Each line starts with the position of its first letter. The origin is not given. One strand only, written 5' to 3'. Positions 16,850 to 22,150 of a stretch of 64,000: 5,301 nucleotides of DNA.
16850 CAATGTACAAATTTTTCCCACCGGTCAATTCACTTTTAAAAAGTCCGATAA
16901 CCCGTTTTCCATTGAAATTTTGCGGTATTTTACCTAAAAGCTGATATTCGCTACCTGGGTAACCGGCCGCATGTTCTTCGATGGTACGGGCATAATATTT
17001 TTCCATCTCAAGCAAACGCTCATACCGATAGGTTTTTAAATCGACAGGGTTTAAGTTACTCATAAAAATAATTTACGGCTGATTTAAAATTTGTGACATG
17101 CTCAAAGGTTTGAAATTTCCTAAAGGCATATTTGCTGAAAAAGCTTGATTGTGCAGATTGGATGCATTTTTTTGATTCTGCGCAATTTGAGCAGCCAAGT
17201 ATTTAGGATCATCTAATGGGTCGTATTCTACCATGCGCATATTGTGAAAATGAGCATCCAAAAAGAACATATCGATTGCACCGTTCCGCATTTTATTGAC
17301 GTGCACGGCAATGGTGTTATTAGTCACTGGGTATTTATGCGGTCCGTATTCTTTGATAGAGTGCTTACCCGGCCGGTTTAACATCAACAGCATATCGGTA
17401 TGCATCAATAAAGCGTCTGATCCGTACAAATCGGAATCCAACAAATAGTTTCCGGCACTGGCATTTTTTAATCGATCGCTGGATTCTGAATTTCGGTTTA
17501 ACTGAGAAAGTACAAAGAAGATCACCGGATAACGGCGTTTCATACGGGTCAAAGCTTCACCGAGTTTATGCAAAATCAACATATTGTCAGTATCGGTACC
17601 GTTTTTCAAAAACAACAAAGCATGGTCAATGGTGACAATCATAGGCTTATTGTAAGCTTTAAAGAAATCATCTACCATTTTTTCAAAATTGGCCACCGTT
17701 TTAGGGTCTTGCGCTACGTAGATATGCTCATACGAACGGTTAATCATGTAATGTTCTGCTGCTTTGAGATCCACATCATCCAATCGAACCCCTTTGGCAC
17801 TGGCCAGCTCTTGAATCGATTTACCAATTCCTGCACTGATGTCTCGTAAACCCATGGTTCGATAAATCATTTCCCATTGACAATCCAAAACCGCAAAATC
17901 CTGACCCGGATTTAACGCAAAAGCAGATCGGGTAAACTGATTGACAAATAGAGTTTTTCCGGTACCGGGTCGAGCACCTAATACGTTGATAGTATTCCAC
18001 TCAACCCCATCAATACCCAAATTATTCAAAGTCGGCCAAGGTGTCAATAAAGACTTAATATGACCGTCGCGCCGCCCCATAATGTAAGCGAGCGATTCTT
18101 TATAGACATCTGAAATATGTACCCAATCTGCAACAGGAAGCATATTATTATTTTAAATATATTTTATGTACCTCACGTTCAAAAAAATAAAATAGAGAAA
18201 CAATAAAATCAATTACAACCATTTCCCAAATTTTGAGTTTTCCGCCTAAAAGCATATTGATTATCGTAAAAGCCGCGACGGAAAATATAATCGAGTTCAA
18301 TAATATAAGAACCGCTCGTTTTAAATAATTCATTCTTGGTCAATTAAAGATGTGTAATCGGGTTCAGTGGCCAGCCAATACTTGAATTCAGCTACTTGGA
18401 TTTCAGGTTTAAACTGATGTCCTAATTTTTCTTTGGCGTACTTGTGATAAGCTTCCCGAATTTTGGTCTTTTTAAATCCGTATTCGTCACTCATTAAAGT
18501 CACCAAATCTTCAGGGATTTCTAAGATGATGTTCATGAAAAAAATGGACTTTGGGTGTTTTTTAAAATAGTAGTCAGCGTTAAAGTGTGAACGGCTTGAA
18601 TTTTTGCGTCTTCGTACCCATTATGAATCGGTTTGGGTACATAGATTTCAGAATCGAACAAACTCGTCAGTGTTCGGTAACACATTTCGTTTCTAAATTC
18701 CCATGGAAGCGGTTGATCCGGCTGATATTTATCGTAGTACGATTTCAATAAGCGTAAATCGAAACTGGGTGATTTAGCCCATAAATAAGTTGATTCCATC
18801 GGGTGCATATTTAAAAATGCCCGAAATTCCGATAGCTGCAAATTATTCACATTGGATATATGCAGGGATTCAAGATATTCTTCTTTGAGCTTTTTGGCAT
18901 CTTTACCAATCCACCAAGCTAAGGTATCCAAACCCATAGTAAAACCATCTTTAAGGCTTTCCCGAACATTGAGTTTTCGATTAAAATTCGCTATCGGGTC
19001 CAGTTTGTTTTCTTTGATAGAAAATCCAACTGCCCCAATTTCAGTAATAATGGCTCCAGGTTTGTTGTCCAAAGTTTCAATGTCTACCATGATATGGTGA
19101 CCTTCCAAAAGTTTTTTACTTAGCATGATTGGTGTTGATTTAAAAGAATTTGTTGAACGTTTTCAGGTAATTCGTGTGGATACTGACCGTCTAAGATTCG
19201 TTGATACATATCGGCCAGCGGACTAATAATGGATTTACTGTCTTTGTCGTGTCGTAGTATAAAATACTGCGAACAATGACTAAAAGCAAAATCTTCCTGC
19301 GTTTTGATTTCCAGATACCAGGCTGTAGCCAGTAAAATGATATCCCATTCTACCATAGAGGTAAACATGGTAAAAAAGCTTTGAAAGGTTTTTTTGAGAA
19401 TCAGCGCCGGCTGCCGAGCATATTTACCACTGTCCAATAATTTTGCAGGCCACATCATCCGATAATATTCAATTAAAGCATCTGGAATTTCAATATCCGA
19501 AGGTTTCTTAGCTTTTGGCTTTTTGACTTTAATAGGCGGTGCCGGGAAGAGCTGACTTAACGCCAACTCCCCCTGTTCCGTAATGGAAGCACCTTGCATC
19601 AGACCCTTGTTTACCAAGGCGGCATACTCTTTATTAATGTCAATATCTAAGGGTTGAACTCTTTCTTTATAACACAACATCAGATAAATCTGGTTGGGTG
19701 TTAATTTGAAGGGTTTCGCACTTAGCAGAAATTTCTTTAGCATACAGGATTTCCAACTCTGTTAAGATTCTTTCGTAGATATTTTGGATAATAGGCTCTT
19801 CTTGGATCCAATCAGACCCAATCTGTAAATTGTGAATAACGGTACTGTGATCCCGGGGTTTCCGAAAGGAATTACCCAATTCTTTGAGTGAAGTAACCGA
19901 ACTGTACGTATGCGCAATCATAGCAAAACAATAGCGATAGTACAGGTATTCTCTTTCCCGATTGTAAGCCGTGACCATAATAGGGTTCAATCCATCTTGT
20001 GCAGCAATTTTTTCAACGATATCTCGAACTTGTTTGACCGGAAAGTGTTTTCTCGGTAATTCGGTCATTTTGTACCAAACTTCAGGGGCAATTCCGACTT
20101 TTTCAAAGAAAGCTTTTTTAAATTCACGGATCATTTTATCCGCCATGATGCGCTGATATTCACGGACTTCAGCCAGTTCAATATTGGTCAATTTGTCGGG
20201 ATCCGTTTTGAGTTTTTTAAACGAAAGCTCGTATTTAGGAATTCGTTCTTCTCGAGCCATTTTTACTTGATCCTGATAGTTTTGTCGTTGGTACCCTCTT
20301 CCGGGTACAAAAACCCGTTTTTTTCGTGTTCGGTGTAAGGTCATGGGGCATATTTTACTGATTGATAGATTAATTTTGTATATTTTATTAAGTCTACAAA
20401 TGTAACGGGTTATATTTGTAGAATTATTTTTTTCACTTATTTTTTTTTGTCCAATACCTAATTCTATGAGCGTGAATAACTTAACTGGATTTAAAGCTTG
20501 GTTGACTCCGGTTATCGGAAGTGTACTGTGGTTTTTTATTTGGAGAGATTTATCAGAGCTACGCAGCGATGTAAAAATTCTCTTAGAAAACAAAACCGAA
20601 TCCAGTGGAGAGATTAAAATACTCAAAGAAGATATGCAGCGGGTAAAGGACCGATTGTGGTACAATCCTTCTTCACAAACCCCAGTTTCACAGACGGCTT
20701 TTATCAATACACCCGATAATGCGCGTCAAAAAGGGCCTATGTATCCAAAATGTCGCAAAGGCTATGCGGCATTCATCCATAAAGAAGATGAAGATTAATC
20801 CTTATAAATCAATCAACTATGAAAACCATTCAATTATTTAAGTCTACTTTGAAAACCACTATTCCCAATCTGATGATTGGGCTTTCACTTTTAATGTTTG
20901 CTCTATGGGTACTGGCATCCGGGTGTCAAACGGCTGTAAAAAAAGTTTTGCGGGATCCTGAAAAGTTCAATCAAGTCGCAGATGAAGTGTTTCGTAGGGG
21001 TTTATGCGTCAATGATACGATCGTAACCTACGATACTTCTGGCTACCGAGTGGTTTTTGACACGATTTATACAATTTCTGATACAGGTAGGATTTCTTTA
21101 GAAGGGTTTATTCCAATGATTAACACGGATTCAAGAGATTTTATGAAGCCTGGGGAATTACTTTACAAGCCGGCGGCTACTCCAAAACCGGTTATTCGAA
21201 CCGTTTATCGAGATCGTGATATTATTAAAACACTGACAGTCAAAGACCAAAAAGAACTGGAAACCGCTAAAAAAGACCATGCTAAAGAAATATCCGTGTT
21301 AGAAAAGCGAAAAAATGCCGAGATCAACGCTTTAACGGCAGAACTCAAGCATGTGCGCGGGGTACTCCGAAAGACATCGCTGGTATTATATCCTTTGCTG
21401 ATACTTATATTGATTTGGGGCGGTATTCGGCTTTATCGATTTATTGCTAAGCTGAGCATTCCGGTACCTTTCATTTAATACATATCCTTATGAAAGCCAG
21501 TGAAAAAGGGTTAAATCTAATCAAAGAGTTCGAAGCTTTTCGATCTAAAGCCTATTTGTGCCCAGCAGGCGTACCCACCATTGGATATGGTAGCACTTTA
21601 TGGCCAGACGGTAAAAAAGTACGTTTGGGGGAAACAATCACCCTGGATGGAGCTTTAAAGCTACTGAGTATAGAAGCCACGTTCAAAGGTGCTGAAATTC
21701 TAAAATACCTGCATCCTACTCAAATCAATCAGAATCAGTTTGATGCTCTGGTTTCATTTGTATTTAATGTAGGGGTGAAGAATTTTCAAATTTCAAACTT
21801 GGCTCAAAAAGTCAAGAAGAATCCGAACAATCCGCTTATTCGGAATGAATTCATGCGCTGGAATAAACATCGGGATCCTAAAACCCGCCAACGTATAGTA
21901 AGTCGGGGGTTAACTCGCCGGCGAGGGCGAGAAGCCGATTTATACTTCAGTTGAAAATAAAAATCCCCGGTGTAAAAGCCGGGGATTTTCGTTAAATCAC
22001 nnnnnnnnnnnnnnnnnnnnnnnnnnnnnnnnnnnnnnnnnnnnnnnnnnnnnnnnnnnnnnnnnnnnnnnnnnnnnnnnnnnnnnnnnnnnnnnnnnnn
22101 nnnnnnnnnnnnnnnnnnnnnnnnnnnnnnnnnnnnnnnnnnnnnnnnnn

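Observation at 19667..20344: Phage protein with a clear DnaA domain-IV (DnaA-box-binding) homology region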

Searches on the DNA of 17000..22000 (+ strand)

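Call 8: search_dna_similar(query=window:17000-22000:+, collection=phages, mode=distant)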
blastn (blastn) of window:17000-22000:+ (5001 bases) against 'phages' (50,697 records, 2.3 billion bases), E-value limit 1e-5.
No match.

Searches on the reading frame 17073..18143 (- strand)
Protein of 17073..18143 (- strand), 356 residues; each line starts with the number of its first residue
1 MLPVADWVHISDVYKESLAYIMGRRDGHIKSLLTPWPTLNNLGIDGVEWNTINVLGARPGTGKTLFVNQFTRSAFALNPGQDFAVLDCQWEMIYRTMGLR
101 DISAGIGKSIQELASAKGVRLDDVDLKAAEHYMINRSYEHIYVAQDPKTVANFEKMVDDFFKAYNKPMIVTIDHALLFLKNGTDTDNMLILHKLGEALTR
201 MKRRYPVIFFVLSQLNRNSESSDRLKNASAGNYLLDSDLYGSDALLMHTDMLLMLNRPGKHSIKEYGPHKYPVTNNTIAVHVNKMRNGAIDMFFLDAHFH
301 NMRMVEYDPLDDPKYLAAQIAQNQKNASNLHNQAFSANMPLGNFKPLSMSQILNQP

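Call 9: search_protein_families(library=pfam, proteins=[window:17073-18143:-], max_evalue=0.01)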
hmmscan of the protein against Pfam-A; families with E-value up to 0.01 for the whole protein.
window:17073-18143:- (356 aa): 1 family
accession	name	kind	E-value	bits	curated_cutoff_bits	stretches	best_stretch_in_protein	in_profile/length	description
PF03796.21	DnaB_C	-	4.3e-16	59.5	27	1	44-295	13-244/255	DnaB-like helicase C terminal domain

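Call 23: search_protein_families(library=phrogs, proteins=[window:17073-18143:-], max_evalue=0.001)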
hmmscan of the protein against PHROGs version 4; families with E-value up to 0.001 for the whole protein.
window:17073-18143:- (356 aa): 4 families
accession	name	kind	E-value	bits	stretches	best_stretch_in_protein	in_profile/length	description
phrog_19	-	DNA, RNA and nucleotide metabolism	1.7e-25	91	1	26-326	329-600/621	DnaB-like replicative helicase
phrog_239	-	DNA, RNA and nucleotide metabolism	5.8e-18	66.2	1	32-327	341-619/801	DNA primase/helicase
phrog_243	-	DNA, RNA and nucleotide metabolism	1.9e-12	47.7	1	30-304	18-265/273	DnaB-like replicative helicase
phrog_37407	-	DNA, RNA and nucleotide metabolism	4.7e-10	40.1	1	55-255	50-247/368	DnaB-like replicative helicase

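Call 75: search_dna_similar(query=window:17073-18143:-, collection=phages, mode=protein, max_evalue=0.00001, max_rows=15)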
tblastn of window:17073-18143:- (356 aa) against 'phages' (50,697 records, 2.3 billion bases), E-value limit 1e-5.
Records with a match: 60; places in all: 60; records where one place covers at least 80% of the query: 29.
Best place of each record, by identity: <60% 60.
By first word of the organism name: uncultured 27; Mycobacterium 26; Bacteriophage 4; Bohxovirus 1; Dulem 1; Arthrobacter 1.
By host as written in the record: - 32; Mycobacterium smegmatis mc2 155 16; Mycobacterium smegmatis mc#155 8; Mycobacterium smegmatis mc2155 2; Propithecus coquereli 1; Arthrobacter sp. c7_119 1.
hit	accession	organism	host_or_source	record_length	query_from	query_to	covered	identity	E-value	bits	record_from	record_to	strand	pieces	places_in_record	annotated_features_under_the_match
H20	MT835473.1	Bacteriophage sp.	human fecal samples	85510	10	322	88%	30.8%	8e-26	114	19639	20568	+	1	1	record has no annotation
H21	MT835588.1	Bacteriophage sp.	human fecal samples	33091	10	289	79%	33.9%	7e-34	138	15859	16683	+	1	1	record has no annotation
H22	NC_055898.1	uncultured phage cr115_1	human feces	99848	10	289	79%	33.9%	5e-33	135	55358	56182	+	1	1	DNA helicase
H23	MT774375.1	uncultured phage cr50_1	human feces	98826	2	302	85%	31.5%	7e-34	138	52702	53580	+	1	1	DNA helicase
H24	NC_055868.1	uncultured phage cr50_1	human feces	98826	2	302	85%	31.5%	7e-34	138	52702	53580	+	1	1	DNA helicase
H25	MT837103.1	Bacteriophage sp.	human fecal samples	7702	10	289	79%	33.5%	2e-31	130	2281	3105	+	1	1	record has no annotation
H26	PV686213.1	Bohxovirus sp. 'endotrachealis'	endotracheal aspirate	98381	10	302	82%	31.5%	3e-30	127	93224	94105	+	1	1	hypothetical protein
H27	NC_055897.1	uncultured phage cr114_1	human feces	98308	10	288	78%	33.0%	1e-31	132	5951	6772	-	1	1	DNA helicase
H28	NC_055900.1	uncultured phage cr125_1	human feces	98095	10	288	78%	33.0%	1e-31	131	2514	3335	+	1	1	DNA helicase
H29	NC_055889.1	uncultured phage cr53_1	human feces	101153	4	313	87%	29.3%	2e-31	130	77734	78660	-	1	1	DNA helicase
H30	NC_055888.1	uncultured phage cr52_1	human feces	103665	9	302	83%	30.8%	1e-32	134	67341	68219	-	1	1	DNA helicase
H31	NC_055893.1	uncultured phage cr4_1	human feces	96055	9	302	83%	30.8%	9e-31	129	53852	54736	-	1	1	DNA helicase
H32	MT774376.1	uncultured phage cr55_1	human feces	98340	7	315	87%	29.2%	2e-29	125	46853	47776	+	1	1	DNA helicase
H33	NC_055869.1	uncultured phage cr55_1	human feces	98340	7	315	87%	29.2%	2e-29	125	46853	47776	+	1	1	DNA helicase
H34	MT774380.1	uncultured phage cr1_1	human feces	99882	9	315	86%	29.4%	2e-29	125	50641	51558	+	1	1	DNA helicase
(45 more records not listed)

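Call 76: get_annotated_region(hit=H22, flank=5000)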
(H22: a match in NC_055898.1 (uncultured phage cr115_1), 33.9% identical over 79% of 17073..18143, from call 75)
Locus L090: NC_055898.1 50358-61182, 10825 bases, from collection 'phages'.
description: CrAssphage cr115_1, complete genome.
organism: uncultured phage cr115_1 (NCBI taxid 2772089)
taxonomy: Viruses; Duplodnaviria; Heunggongvirae; Uroviricota; Caudoviricetes; Crassvirales; Suoliviridae; Uncouvirinae; Birpovirus; Birpovirus hiberniae
host: -; source: human feces; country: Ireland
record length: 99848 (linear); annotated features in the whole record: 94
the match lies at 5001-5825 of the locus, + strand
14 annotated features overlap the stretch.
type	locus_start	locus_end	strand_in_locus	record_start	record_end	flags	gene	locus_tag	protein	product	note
CDS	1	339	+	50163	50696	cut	-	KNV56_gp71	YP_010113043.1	hypothetical protein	gp_76972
tRNA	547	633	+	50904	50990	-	-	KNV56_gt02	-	tRNA-Leu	-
CDS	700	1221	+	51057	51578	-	-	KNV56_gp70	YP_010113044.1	hypothetical protein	gp_76974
CDS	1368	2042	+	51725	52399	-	-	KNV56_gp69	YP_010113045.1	hypothetical protein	gp_76975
tRNA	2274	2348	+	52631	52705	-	-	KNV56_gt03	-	tRNA-Arg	-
CDS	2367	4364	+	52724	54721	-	-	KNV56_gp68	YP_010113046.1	DNA polymerase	gp_76977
CDS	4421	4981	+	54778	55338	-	-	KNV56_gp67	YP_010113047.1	segregation and condensation protein B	gp_76978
CDS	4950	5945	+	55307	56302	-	-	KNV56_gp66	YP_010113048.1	DNA helicase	gp_76979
CDS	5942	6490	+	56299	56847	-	-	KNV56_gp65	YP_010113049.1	hypothetical protein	gp_76980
CDS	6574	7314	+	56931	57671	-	-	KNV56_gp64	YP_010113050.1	Sak4-like ssDNA annealing protein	gp_76981; AAA domain, phage P-loop domain, flagella-related protein H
CDS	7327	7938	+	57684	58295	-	-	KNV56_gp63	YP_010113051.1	hypothetical protein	gp_76982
CDS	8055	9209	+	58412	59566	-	-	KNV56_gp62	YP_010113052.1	porphyrin biosynthesis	gp_76983; CbbQ/nirQ/norQ carboxysome domain, transcriptional regulator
CDS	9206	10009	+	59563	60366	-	-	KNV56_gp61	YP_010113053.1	transcriptional regulator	gp_76984; CbbQ/nirQ/norQ carboxysome domain, transcriptional regulator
CDS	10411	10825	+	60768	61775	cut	-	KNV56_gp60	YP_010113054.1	DNA primase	gp_76985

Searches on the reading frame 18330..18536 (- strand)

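Call 9: search_protein_families(library=pfam, proteins=[window:18330-18536:-], max_evalue=0.01)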
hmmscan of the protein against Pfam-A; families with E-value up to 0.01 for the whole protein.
window:18330-18536:- (68 aa): 1 family
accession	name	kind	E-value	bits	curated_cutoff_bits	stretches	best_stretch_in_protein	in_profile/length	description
PF14103.11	DUF4276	-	0.0036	18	30.2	1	8-62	54-114/192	Domain of unknown function (DUF4276)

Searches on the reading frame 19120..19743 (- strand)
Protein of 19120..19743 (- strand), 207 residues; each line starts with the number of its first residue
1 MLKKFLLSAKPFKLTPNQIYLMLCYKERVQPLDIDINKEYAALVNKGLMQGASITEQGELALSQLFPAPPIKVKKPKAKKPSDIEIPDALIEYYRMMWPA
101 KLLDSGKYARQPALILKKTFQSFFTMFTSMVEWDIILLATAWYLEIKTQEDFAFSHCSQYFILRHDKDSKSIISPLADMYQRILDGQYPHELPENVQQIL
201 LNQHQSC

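Call 9: search_protein_families(library=pfam, proteins=[window:19120-19743:-], max_evalue=0.01)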
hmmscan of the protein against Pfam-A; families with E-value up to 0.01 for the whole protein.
window:19120-19743:- (207 aa): 0 families

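Call 23: search_protein_families(library=phrogs, proteins=[window:19120-19743:-], max_evalue=0.001)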
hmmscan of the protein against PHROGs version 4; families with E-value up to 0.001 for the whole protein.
window:19120-19743:- (207 aa): 0 families

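Call 60: find_homologous_proteins(query=window:19120-19743:-)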
Query window:19120-19743:- (207 aa): 1 proteins with E <= 0.001 among 93 candidates.
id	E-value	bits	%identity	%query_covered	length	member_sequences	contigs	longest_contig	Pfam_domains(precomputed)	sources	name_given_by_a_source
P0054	2.7e-120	417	100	90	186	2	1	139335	-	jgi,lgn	jgi:hypothetical protein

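Call 68: search_solved_structures(query=A3, max_evalue=10, show_alignments=2)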
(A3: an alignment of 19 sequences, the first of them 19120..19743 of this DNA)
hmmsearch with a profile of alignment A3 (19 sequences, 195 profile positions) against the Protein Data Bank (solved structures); distinct sequences matched with E-value up to 10: 6.
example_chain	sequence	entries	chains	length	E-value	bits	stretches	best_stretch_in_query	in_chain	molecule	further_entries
7tvy_A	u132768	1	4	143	0.54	13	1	9-52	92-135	Salivary short D7 protein 3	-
1qup_A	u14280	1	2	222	0.84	12.4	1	24-84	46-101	SUPEROXIDE DISMUTASE 1 COPPER CHAPERONE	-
7q4i_A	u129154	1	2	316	0.9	12.3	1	12-37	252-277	Glycoprotein-N-acetylgalactosamine 3-beta-galactosyltransferase 1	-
1jk9_B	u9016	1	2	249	1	12.1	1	24-84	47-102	copper chaperone for superoxide dismutase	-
5u9m_B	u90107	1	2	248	1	12.1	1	24-84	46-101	Superoxide dismutase 1 copper chaperone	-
3o8z_A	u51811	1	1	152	1.6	11.5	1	70-118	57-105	Transcription factor IWS1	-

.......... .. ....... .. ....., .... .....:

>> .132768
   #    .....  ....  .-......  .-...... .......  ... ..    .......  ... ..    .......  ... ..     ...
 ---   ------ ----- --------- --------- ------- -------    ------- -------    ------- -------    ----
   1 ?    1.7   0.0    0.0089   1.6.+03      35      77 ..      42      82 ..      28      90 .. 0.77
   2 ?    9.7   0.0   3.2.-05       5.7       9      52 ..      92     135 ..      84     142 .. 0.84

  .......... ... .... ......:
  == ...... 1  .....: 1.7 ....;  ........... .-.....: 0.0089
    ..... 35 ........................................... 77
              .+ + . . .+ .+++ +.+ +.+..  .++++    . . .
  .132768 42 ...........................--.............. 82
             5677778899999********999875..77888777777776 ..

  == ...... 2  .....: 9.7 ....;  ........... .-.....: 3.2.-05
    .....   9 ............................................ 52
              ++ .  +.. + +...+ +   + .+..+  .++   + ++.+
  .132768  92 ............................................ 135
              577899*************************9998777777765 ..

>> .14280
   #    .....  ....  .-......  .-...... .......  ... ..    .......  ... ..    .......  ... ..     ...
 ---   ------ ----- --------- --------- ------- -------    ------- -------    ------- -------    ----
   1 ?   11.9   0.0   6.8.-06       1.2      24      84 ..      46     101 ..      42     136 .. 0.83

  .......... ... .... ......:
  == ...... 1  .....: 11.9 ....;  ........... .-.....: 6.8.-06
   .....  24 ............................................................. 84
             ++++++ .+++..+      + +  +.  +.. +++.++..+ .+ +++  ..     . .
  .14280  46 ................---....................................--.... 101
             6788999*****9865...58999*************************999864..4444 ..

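Call 69: search_protein_families(library=pfam, alignment_id=A3, max_evalue=1)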
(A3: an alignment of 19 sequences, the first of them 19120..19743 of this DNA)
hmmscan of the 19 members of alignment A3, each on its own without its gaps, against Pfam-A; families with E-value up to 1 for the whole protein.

A. member 1, window:19120-19743:- (207 aa): 0 families

B. families by the number of members that match (of 19 scanned): 13 families
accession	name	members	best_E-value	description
PF24409.1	wHTH-PRTase_assc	6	0.01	wHTH-PRTase associated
PF12433.14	PV_NSP1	2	0.00067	Parvovirus non-structural protein 1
PF04458.17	DUF505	1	0.0019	Protein of unknown function (DUF505)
PF24739.1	DUF7690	1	0.016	Domain of unknown function (DUF7690)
PF18405.6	SLC25_like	1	0.029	Mitochondrial SLC25 homolog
PF08030.17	NAD_binding_6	1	0.029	Ferric reductase NAD binding domain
PF22349.1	Fervidolysin_SD2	1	0.077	Fervidolysin, second beta-sandwich domain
PF21518.3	Sas-5-like_implico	1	0.09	Spindle assembly abnormal protein 5, implico domain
PF00656.27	Peptidase_C14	1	0.12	Caspase domain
PF21056.3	ZSWIM1-3_RNaseH-like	1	0.14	Zinc finger SWIM domain-containing protein 1/3, RNaseH-like domain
PF18863.6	AbiJ_NTD4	1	0.17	AbiJ N-terminal domain 4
PF19927.4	DUF6390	1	0.21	Family of unknown function (DUF6390)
PF21980.2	MksE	1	0.63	Condensin complex protein MksE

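Call 83: predict_structure(protein=window:19120-19743:-)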
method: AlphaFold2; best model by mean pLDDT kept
length: 207 residues; sequences in the alignment: 1
mean_pLDDT: 37.8   pTM: 0.26
mean pLDDT of the five models: 37.8, 36.3, 33.1, 33.0, 32.9
residues with pLDDT >= 90: 0; 70-90: 3; 50-70: 24; < 50: 180
segments of 3 or more residues with pLDDT < 50: 1-34, 54-59, 61-63, 67-179, 189-207
pLDDT, mean of each block of 10 residues (from residue 1): 30 36 36 47 59 49 45 32 34 34 31 28 29 29 29 30 35 44 51 46 40
secondary structure, 60 per line:
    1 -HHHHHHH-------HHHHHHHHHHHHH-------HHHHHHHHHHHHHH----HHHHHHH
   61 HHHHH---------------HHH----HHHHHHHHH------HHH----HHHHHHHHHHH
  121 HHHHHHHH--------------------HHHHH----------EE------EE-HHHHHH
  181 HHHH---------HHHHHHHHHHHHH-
elements in order: H2-8 H16-28 H36-49 H54-65 H88-96 H110-128 H149-153 H175-184 H194-206
